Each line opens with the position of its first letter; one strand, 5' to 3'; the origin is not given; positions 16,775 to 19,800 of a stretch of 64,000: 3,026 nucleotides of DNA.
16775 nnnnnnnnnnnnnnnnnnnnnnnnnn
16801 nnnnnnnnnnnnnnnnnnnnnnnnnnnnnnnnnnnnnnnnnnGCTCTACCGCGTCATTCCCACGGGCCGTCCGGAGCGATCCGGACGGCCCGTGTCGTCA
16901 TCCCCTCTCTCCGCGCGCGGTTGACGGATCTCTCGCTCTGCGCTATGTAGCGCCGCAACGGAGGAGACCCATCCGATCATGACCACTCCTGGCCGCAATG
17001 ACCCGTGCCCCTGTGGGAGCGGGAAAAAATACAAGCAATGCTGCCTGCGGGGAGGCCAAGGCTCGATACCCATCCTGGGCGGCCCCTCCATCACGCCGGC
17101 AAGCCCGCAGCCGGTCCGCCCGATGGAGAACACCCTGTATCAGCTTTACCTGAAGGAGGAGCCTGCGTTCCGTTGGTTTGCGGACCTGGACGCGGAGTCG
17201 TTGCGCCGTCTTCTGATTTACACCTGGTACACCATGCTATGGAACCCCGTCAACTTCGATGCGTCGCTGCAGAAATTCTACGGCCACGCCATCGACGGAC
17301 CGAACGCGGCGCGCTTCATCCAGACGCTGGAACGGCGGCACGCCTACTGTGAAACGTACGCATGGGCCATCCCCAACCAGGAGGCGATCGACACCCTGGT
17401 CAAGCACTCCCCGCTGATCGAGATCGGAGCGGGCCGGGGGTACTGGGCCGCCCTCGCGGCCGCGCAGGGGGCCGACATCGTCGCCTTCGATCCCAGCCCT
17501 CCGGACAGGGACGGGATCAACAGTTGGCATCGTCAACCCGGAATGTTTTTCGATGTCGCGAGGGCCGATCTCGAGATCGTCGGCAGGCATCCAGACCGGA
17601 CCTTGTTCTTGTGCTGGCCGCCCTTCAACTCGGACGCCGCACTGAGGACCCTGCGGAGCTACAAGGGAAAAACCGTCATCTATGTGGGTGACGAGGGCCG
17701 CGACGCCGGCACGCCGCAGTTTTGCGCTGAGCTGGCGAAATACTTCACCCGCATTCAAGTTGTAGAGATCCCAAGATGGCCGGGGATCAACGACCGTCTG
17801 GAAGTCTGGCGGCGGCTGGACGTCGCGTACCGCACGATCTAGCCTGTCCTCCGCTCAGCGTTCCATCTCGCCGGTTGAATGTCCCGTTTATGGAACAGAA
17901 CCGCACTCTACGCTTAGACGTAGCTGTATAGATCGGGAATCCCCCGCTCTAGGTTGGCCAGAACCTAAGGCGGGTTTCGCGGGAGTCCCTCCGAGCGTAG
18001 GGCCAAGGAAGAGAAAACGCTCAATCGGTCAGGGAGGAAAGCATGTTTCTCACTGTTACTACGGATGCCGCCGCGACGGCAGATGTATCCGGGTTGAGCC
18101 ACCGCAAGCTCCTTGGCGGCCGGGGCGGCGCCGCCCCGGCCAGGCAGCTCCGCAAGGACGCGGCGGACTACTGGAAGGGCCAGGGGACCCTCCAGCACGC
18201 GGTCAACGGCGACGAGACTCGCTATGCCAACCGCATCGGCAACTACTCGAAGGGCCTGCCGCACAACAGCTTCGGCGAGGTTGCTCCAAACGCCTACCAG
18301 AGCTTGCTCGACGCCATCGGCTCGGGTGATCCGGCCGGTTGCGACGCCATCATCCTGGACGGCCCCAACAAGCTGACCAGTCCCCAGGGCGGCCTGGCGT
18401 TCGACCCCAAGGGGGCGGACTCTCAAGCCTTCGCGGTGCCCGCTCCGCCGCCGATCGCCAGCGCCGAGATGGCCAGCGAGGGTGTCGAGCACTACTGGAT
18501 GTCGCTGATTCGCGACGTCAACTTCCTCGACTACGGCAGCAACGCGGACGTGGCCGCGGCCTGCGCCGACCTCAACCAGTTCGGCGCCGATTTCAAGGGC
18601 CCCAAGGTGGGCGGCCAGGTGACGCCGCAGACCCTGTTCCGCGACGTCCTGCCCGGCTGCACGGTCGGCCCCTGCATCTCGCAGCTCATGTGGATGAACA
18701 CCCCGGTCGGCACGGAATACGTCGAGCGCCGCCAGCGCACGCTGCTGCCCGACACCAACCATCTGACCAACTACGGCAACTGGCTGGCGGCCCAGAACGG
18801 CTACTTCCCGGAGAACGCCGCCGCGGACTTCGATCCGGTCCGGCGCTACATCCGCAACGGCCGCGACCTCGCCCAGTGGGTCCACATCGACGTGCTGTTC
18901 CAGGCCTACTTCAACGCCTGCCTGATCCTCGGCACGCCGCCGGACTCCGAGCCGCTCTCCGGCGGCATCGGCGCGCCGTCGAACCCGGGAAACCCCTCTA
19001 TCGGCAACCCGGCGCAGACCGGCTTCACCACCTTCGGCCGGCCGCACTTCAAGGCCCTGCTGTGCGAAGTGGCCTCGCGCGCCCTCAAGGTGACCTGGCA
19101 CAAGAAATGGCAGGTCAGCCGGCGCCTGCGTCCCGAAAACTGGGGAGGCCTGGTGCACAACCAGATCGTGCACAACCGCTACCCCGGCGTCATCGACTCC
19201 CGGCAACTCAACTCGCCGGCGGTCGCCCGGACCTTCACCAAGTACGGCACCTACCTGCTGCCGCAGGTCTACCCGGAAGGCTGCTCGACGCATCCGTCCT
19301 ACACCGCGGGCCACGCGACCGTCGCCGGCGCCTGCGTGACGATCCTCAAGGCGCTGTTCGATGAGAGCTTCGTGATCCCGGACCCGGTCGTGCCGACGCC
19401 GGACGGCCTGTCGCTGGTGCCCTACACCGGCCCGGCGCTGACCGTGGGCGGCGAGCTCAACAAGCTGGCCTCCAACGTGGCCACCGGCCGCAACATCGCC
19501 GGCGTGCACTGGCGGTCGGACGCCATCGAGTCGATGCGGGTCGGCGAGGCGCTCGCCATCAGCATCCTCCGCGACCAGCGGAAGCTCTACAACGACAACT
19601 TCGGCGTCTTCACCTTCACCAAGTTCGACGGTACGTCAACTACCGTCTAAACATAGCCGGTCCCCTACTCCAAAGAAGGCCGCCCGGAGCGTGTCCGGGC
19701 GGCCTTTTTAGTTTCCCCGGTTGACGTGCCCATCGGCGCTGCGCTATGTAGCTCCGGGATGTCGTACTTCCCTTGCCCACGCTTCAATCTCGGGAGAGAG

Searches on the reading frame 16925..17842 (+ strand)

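Call 97: search_protein_families(library=pfam, proteins=[window:16925-17842:+], max_evalue=0.00001)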
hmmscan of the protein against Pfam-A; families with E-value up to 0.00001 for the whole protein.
window:16925-17842:+ (305 aa): 2 families
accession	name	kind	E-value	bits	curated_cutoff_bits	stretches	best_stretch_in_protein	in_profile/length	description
PF02810.21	SEC-C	-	9.8e-11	41.7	20.4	1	24-42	1-19/19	SEC-C motif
PF13489.12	Methyltransf_23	-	9.9e-07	29.1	27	1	155-200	17-62/164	Methyltransferase domain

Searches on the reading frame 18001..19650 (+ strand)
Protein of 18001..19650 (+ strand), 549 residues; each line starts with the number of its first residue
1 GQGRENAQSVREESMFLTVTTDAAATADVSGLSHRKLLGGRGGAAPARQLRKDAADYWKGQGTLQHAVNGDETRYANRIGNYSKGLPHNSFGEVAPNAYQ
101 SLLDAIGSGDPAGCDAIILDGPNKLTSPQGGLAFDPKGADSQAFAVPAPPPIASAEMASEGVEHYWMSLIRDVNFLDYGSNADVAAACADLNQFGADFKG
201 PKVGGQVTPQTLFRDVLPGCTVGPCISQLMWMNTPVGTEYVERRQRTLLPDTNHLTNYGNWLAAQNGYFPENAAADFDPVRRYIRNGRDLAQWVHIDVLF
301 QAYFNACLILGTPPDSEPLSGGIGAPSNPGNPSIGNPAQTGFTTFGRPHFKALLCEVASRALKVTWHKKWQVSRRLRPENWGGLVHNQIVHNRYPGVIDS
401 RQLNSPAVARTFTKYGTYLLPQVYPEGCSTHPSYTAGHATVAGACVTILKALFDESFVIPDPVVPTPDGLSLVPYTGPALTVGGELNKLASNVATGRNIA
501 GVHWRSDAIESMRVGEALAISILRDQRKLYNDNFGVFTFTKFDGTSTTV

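Call 97: search_protein_families(library=pfam, proteins=[window:18001-19650:+], max_evalue=0.00001)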
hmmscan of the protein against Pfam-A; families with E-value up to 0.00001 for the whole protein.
window:18001-19650:+ (549 aa): 1 family
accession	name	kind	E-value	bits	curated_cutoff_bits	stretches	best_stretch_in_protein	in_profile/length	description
PF01569.27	PAP2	-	4.5e-06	26.9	27.2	0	415-527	47-126/130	PAP2 superfamily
